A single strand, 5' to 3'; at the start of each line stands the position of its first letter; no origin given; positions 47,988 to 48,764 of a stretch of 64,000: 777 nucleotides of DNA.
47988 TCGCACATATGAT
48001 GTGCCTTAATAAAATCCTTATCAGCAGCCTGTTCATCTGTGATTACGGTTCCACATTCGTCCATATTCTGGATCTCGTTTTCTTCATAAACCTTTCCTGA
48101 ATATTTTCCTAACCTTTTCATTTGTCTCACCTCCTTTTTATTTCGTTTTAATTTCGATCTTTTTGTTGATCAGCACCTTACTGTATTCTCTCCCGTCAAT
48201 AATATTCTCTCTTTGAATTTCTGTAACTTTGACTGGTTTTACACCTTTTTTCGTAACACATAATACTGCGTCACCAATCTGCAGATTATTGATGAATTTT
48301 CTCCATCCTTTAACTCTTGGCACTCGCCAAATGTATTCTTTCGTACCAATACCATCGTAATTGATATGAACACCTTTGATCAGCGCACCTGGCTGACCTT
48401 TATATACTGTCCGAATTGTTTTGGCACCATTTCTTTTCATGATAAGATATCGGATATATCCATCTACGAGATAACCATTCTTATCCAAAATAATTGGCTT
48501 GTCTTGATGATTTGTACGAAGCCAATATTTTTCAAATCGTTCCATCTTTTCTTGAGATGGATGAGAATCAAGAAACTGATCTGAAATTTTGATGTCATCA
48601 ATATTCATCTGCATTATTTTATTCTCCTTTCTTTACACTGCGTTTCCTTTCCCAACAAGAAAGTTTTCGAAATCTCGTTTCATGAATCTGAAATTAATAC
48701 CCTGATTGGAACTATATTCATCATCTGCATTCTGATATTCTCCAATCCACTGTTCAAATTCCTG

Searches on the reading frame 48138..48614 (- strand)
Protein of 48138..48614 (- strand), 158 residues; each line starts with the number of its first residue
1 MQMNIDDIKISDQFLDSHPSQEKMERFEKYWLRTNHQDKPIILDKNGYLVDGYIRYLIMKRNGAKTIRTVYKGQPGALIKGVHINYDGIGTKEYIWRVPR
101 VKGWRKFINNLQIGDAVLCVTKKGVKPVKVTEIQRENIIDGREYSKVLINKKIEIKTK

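Call 38: search_protein_families(library=pfam, proteins=[window:48138-48614:-], max_evalue=0.001)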
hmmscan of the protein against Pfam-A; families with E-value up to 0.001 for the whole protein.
window:48138-48614:- (158 aa): 1 family
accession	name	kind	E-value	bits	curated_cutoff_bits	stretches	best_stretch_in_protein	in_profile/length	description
PF19157.5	DUF5839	-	1e-06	29.2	23.7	1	79-143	6-73/83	Family of unknown function (DUF5839)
